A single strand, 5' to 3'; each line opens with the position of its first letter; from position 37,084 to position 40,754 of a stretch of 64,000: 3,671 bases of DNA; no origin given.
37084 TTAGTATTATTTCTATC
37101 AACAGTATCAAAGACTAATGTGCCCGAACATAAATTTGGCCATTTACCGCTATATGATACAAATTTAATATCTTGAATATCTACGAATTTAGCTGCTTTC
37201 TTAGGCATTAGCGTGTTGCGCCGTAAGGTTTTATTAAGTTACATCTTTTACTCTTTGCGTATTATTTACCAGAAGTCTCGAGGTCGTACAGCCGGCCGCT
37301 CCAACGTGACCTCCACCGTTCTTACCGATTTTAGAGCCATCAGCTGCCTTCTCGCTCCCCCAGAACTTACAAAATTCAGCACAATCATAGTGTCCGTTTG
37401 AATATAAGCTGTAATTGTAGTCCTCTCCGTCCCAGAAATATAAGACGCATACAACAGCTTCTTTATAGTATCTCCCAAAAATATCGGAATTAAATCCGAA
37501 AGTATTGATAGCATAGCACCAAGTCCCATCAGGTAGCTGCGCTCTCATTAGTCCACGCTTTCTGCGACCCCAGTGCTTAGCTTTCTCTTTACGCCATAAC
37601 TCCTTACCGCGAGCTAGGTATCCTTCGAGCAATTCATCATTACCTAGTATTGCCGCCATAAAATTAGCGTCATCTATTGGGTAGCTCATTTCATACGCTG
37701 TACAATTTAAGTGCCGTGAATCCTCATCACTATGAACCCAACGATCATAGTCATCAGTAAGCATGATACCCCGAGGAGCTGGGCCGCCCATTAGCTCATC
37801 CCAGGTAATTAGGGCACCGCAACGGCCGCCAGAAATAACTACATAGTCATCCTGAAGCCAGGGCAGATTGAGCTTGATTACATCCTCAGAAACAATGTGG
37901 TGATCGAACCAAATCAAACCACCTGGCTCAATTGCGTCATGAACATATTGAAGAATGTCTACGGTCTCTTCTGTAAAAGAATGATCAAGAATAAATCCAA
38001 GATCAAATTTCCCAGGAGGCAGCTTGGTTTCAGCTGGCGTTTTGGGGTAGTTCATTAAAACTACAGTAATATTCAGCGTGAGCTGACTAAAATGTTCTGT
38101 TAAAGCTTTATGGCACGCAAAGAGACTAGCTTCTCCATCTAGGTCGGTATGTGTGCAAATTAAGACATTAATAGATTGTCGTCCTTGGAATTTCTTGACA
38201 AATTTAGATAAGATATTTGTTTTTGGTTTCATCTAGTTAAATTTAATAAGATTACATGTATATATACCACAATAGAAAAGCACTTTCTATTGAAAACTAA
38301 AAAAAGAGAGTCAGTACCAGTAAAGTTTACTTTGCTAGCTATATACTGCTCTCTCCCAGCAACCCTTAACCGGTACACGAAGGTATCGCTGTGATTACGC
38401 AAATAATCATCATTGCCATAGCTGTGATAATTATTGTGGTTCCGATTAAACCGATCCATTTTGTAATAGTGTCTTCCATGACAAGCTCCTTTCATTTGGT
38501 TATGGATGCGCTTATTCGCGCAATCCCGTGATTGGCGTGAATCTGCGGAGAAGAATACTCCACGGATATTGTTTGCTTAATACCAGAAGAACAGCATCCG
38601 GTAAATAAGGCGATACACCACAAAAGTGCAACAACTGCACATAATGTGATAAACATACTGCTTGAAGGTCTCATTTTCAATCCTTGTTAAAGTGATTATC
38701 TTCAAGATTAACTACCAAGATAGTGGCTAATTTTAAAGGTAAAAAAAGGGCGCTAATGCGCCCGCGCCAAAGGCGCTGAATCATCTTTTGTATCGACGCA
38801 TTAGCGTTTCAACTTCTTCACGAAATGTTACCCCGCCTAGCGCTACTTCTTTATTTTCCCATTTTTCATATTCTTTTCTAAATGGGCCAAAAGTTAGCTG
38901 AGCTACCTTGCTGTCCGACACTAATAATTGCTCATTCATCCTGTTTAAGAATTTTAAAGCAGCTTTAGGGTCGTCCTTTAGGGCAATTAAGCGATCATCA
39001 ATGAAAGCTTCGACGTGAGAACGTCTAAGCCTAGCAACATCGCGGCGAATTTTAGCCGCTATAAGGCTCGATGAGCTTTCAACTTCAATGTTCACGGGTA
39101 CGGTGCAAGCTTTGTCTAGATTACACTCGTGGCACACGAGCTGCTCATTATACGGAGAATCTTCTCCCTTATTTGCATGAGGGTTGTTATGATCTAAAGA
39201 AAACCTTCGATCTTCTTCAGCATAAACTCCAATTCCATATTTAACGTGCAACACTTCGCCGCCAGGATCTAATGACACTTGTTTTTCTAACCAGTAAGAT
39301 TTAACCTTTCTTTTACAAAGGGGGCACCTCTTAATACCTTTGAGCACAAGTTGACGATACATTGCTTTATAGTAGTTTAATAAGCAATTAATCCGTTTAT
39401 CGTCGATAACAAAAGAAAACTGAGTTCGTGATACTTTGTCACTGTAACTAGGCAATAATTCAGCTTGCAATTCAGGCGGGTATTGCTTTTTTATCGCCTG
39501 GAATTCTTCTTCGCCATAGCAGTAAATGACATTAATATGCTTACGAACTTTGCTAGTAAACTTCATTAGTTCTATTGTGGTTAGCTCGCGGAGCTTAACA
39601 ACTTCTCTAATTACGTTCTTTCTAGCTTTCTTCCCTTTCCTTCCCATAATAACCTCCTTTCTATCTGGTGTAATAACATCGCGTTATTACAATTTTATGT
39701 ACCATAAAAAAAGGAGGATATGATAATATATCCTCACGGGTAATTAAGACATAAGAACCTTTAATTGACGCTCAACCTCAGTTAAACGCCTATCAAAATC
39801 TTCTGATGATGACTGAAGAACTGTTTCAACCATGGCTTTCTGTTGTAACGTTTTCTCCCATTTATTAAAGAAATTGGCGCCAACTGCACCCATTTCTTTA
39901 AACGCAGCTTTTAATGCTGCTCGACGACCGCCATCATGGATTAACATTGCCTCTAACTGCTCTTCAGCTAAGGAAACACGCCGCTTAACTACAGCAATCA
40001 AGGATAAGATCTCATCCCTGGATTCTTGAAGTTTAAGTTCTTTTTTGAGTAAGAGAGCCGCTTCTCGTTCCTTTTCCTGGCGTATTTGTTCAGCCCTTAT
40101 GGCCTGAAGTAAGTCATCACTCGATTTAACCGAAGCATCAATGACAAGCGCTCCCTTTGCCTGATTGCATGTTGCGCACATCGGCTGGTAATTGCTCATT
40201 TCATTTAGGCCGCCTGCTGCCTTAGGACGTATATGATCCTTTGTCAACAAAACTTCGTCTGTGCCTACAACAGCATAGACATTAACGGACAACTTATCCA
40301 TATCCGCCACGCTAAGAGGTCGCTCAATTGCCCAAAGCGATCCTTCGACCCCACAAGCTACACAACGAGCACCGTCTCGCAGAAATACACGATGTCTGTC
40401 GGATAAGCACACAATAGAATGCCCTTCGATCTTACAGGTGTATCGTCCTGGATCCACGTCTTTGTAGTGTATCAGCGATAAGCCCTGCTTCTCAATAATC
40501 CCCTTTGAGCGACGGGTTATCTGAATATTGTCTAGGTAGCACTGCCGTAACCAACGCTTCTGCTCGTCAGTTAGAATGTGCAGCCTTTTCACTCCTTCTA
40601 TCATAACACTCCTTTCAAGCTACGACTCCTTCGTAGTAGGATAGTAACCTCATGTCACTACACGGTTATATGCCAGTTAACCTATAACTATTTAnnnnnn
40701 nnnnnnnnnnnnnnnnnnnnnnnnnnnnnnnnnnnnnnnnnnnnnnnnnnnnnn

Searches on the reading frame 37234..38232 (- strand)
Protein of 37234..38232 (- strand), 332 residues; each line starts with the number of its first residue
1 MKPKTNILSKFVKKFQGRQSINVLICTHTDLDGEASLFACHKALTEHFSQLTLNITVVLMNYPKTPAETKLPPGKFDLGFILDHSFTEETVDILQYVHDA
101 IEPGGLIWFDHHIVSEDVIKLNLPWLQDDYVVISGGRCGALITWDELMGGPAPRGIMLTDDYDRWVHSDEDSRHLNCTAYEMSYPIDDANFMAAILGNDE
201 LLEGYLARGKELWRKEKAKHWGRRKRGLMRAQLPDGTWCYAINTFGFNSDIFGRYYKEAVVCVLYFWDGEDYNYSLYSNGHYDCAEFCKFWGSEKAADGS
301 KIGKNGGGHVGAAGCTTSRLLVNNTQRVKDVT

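Call 67: search_protein_families(library=phrogs, proteins=[window:37234-38232:-], max_evalue=0.001)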
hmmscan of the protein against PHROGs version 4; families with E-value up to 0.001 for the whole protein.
window:37234-38232:- (332 aa): 1 family
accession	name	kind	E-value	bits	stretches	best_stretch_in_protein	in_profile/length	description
phrog_4771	-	other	2.6e-22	80.4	1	7-324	3-290/363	DHH phosphoesterase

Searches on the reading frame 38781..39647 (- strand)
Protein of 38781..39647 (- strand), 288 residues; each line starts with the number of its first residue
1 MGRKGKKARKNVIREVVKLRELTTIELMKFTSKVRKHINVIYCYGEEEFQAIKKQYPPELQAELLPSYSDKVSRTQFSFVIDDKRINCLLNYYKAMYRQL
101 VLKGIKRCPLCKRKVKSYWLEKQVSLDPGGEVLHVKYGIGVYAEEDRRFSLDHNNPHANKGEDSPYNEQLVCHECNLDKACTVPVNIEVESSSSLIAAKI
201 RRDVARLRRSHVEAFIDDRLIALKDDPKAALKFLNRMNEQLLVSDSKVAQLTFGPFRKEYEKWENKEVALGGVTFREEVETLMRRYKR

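Call 67: search_protein_families(library=phrogs, proteins=[window:38781-39647:-], max_evalue=0.001)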
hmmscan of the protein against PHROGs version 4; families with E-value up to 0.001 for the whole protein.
window:38781-39647:- (288 aa): 3 families
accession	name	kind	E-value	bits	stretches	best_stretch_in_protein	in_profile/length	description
phrog_2118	-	DNA, RNA and nucleotide metabolism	7.5e-05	23.4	1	146-181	188-223/301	HNH endonuclease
phrog_338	-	DNA, RNA and nucleotide metabolism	0.00022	21.7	1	99-180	202-260/340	HNH endonuclease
phrog_2214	-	DNA, RNA and nucleotide metabolism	0.00028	21.1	1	106-182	194-239/429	HNH endonuclease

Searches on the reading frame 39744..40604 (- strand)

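Call 14: search_protein_families(library=phrogs, proteins=[window:39744-40604:-], max_evalue=0.001)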
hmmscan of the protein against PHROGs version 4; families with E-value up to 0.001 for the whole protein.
window:39744-40604:- (286 aa): 21 families
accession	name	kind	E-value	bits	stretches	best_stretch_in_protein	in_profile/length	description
phrog_23285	-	DNA, RNA and nucleotide metabolism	4.7e-15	56.8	1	67-195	38-161/203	HNH endonuclease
phrog_6050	-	DNA, RNA and nucleotide metabolism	2e-12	47.7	1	66-171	299-380/402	HNH endonuclease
phrog_2214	-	DNA, RNA and nucleotide metabolism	3.5e-12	47.2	1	70-201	185-290/429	HNH endonuclease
phrog_8660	-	DNA, RNA and nucleotide metabolism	8.2e-10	40.1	1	62-151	108-177/196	HNH endonuclease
phrog_25184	-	DNA, RNA and nucleotide metabolism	2.2e-09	38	1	75-154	86-161/209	HNH endonuclease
phrog_2118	-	DNA, RNA and nucleotide metabolism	3.5e-09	37.6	1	69-157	167-228/301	HNH endonuclease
phrog_589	-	DNA, RNA and nucleotide metabolism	4e-09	37.5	1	70-152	83-140/179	HNH endonuclease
phrog_16726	-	DNA, RNA and nucleotide metabolism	4.9e-09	37.3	1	69-154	84-144/308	HNH endonuclease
phrog_7785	-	DNA, RNA and nucleotide metabolism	1.4e-08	35.8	1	120-183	81-144/147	HNH endonuclease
phrog_1271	-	DNA, RNA and nucleotide metabolism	2.9e-08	34.5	1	68-160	256-325/361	HNH endonuclease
phrog_338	-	DNA, RNA and nucleotide metabolism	9.3e-08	32.8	1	121-190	230-301/340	HNH endonuclease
phrog_1035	-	DNA, RNA and nucleotide metabolism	1.1e-07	33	1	120-168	180-229/271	endonuclease VII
phrog_9545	-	DNA, RNA and nucleotide metabolism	3.8e-07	31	1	116-168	130-182/206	HNH endonuclease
phrog_16986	-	unknown function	4.9e-07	30.6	1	112-205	27-116/248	-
phrog_144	-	DNA, RNA and nucleotide metabolism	5.3e-07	30.5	1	121-174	101-150/175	HNH endonuclease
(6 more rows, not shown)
